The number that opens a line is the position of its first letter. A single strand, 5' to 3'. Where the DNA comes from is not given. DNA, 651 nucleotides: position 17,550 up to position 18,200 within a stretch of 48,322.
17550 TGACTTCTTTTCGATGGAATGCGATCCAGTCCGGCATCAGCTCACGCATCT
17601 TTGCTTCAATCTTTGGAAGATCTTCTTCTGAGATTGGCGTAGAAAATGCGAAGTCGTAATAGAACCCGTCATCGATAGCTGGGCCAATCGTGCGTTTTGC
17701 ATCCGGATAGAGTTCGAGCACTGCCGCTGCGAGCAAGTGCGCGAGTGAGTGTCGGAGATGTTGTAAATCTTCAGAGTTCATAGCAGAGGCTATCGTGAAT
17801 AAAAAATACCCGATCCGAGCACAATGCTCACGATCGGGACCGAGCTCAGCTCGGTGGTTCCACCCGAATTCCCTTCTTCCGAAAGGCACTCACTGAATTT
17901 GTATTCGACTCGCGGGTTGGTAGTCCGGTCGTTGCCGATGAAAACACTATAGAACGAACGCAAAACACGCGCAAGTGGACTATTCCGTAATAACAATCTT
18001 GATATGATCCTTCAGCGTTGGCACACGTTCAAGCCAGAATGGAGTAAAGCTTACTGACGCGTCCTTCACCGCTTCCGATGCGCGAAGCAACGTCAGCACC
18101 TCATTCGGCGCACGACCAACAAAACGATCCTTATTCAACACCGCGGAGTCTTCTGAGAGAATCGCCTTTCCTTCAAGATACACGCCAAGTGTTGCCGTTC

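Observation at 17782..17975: Compact T-box riboswitch with an ultrashort Stem I upstream of thrS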

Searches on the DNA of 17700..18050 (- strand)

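Call 4: search_rna_families(source=window, start=17700, end=18050, threshold=evalue, max_evalue=10, show_alignments=5)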
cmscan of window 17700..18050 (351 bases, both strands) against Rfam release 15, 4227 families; matches with E-value up to 10: 3.
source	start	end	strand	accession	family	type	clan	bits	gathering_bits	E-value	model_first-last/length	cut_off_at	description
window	17835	17892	-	RF00230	T-box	Cis-reg; leader;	-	24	93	0.0016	158-216/219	no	T-box leader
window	17798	17918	-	RF02435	SpF41_sRNA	Gene; sRNA;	-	15.2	52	9.5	1-105/105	no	Streptococcus sRNA SpF41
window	17809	17838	-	RF00784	mir-486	Gene; miRNA;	-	12.2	69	6.7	20-49/68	no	mir-486 microRNA precursor family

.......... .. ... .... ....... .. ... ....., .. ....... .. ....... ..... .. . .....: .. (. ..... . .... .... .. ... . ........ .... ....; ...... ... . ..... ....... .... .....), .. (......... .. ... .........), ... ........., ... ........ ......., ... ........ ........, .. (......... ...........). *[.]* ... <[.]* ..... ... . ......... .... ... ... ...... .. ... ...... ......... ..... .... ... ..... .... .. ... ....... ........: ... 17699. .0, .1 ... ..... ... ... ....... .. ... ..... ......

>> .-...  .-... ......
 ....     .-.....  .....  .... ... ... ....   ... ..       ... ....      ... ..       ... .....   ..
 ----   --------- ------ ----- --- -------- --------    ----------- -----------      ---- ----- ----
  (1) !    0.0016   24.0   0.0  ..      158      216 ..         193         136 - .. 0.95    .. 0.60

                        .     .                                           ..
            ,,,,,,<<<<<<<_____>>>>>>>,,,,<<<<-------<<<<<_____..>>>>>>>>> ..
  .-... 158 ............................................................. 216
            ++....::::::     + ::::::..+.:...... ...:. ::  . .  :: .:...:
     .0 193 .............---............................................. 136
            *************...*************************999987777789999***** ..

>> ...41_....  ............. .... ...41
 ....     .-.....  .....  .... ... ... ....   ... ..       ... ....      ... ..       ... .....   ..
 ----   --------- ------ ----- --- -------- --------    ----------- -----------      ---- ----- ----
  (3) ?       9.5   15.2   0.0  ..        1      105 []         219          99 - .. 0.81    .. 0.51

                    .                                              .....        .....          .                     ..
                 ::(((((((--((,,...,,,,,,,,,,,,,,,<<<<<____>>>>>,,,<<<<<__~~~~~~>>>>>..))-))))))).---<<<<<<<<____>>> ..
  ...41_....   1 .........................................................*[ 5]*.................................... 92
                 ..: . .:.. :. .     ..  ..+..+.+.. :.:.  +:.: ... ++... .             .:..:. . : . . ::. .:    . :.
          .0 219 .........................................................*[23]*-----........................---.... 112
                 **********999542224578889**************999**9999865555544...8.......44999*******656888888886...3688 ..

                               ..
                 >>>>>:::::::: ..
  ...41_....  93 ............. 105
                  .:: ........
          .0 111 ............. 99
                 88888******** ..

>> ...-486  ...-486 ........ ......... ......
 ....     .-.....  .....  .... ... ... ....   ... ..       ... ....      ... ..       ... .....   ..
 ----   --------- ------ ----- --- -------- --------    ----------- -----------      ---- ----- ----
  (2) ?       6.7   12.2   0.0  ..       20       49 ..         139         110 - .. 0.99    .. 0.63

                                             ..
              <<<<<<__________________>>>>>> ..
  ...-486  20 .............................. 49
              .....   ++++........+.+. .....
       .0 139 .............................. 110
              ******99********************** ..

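Call 51: build_rna_model(alignment_id=A1, structure=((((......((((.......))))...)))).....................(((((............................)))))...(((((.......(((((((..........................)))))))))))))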
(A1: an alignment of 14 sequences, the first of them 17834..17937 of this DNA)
Model R1 built from alignment A1 (14 sequences, 151 columns); structure: as given.
model positions 105; base pairs 25; branch points 2; effective number of sequences 1.49; information 0.59 bits per position. Calibrated on 0.2 Mb of random sequence (short: E-values are rough).
structure used (alignment columns):
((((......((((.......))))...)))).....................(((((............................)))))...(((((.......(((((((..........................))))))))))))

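Call 52: search_with_rna_model(model_id=R1, sources=[window, L001, L002, L003, L004, L005, L006, L007, L008, L009, L010, L012, L042, L088, L091, L100, L201, L227, L228, L230, L231, L232, L233, L234, L235, L236, L237, L238, L239, L240, L241, L242, L243, L244, L245, L246, L247, L248, L249, L250, L251, L252, L253, L254, L255, L256, L257, L258, L259, L260, L261, L262, L263, L264, L265, L266, L267, L268, L269, L270, L271, L272, L273, L274, L275, L276, L277, L278, L279, L280], max_evalue=0.01, make_alignment=true)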
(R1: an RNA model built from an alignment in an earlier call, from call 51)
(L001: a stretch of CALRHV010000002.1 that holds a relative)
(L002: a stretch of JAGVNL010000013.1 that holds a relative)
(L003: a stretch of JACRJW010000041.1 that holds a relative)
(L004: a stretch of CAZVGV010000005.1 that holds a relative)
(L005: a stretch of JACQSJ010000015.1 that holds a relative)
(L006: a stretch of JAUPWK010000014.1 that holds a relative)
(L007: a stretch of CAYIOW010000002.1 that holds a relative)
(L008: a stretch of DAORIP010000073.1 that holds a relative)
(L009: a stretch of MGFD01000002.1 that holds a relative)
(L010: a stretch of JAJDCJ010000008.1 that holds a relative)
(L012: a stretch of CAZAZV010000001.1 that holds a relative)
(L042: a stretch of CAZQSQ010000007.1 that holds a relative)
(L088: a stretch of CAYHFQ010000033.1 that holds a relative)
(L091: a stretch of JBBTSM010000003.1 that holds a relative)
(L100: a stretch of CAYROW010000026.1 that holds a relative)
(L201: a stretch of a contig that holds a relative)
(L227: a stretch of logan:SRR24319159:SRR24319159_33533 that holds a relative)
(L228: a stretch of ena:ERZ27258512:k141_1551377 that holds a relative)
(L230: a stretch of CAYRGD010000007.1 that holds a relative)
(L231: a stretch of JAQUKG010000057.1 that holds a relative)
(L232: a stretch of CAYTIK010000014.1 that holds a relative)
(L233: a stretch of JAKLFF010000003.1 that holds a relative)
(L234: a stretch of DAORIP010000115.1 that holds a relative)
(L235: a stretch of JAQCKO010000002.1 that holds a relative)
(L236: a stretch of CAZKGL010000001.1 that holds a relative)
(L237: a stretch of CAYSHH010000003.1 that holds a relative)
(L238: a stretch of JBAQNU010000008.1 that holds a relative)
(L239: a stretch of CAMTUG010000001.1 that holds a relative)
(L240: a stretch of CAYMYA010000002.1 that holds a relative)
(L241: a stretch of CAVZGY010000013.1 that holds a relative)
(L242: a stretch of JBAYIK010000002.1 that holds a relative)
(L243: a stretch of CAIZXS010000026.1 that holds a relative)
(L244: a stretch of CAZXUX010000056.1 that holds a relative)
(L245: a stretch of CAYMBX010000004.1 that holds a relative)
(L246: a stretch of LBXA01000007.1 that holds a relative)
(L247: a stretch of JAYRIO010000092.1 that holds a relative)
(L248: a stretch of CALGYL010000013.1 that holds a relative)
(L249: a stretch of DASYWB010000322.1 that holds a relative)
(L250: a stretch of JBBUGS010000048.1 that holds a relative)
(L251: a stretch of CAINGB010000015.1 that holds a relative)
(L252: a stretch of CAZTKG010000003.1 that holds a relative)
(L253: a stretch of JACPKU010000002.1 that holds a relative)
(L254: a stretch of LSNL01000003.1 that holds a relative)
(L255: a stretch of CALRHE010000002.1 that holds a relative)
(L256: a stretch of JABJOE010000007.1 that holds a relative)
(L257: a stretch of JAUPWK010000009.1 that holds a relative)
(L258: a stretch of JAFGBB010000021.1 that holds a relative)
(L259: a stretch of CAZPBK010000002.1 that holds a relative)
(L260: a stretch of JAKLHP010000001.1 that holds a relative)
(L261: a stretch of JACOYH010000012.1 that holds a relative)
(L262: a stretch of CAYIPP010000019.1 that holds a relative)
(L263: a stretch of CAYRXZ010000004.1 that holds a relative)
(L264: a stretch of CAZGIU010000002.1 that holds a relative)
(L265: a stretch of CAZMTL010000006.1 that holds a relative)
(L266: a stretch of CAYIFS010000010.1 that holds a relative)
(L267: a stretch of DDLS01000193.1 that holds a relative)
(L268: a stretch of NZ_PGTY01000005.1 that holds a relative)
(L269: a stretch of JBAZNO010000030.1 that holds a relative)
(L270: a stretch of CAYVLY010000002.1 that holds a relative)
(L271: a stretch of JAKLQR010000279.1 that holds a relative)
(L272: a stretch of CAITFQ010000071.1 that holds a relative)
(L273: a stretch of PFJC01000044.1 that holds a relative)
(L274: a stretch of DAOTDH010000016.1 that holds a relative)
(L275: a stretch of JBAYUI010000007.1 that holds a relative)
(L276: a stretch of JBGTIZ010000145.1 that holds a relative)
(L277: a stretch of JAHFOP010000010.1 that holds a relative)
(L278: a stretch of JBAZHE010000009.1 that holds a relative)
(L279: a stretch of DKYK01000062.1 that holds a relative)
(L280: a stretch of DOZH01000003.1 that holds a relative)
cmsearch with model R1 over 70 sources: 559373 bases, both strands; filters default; matches with E-value up to 0.01: 54.
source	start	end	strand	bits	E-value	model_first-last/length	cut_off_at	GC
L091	4724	4828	-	105.7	2.1e-24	1-105/105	no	0.58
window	17834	17937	-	103.3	8.8e-24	1-105/105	no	0.58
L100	1511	1624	+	101.9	2e-23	1-105/105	no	0.54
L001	2242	2345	+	99.7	7.3e-23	1-105/105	no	0.51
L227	5875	5977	+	97.7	2.3e-22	1-105/105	no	0.51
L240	1054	1158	-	95.3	9.6e-22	1-105/105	no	0.57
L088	1552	1669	-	93.5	2.8e-21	1-105/105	no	0.53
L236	1480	1583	-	93.3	3.1e-21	1-105/105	no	0.64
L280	7550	7661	-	92.4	5.4e-21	1-105/105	no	0.54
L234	1845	1965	+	91.3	1e-20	1-105/105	no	0.52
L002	2329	2439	+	90.6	1.6e-20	1-105/105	no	0.54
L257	462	582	-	89.6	2.7e-20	1-105/105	no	0.5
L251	7175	7296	+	89.1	3.7e-20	1-105/105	no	0.51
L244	888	1010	-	88.9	4.1e-20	1-105/105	no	0.54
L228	9788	9927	+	81.9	2.7e-18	1-105/105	no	0.56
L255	7358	7482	-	80.5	5.8e-18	1-105/105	no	0.5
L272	4176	4300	+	79.6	1e-17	1-105/105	no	0.56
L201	7946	8050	-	61.7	3.7e-13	1-105/105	no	0.57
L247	1213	1329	+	59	1.8e-12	1-105/105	no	0.6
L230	2617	2730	-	58.9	1.9e-12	1-105/105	no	0.61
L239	5060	5185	+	56.7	7.2e-12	1-105/105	no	0.61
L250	3010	3135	-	53.5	4.5e-11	1-105/105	no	0.61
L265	1909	2024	+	50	3.6e-10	1-105/105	no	0.59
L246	1881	2006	-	46.8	2.4e-09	1-105/105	no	0.54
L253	6805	6918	+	46.4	3.1e-09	1-105/105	no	0.55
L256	4185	4311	-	45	6.7e-09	1-105/105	no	0.54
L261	2137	2256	-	44.7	8.3e-09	1-105/105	no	0.57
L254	3998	4081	-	44.4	1e-08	1-105/105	no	0.46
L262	7150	7277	-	43.5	1.6e-08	1-105/105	no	0.53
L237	6768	6882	+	41.1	6.8e-08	1-105/105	no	0.37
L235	1441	1568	+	40.8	8.2e-08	1-105/105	no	0.5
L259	189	303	+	40.6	9.2e-08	1-105/105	no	0.37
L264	5136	5212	-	40.6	9.3e-08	1-105/105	no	0.52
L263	4018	4107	+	38.9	2.5e-07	1-105/105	no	0.51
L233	4940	5022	+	38.8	2.7e-07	1-105/105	no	0.47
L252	3233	3359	-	37.6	5.2e-07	1-105/105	no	0.57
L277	613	757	+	37.5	5.7e-07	1-105/105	no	0.52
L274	1466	1591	+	36.9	7.9e-07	1-105/105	no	0.47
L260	836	938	+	36.7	8.9e-07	1-105/105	no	0.54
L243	7518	7623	-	36.2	1.2e-06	1-105/105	no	0.46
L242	4249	4371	+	36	1.3e-06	1-105/105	no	0.43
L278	6446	6537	-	35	2.4e-06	1-105/105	no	0.42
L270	4332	4467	-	33.4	6.3e-06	1-105/105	no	0.51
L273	7872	8000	+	33.4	6.4e-06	1-103/105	3'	0.57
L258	5462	5594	+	32.8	8.9e-06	1-105/105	no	0.5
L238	2821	2930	-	31.9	1.5e-05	1-105/105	no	0.54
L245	5718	5857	+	31.3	2.2e-05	1-105/105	no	0.59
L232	5985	6114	-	30.3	3.9e-05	1-105/105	no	0.51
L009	2177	2301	+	29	8.5e-05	1-105/105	no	0.5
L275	7580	7706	-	28.8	9.5e-05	1-105/105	no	0.55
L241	1820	1947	-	28.7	0.0001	1-105/105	no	0.54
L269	4571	4696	-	28.2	0.00013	1-105/105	no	0.45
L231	128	253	+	28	0.00015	1-105/105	no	0.31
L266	7422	7528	-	21.5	0.0071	1-105/105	no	0.6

Alignment A2: 54 matches aligned to the model, 277 columns, each read 5' to 3' on its own strand. Consensus structure (alignment columns), stored with it:
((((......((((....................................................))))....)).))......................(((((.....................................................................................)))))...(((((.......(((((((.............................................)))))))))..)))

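Call 74: search_with_rna_model(model_id=R1, sources=[L361, L362, L363, L364, L365, L366, L201], max_evalue=1, show_alignments=2)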
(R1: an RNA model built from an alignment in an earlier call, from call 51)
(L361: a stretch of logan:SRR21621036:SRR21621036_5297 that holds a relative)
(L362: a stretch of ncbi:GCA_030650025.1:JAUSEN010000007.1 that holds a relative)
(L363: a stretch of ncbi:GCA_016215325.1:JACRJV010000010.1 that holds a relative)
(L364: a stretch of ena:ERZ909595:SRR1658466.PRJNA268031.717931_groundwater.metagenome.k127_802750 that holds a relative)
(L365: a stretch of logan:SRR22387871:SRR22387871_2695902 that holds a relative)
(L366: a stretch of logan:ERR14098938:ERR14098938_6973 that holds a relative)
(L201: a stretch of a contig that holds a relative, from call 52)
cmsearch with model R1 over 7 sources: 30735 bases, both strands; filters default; matches with E-value up to 1: 2.
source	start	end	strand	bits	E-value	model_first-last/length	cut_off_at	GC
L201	7946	8050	-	61.7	2e-14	1-105/105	no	0.57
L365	1268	1392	+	53.6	2.5e-12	1-105/105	no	0.59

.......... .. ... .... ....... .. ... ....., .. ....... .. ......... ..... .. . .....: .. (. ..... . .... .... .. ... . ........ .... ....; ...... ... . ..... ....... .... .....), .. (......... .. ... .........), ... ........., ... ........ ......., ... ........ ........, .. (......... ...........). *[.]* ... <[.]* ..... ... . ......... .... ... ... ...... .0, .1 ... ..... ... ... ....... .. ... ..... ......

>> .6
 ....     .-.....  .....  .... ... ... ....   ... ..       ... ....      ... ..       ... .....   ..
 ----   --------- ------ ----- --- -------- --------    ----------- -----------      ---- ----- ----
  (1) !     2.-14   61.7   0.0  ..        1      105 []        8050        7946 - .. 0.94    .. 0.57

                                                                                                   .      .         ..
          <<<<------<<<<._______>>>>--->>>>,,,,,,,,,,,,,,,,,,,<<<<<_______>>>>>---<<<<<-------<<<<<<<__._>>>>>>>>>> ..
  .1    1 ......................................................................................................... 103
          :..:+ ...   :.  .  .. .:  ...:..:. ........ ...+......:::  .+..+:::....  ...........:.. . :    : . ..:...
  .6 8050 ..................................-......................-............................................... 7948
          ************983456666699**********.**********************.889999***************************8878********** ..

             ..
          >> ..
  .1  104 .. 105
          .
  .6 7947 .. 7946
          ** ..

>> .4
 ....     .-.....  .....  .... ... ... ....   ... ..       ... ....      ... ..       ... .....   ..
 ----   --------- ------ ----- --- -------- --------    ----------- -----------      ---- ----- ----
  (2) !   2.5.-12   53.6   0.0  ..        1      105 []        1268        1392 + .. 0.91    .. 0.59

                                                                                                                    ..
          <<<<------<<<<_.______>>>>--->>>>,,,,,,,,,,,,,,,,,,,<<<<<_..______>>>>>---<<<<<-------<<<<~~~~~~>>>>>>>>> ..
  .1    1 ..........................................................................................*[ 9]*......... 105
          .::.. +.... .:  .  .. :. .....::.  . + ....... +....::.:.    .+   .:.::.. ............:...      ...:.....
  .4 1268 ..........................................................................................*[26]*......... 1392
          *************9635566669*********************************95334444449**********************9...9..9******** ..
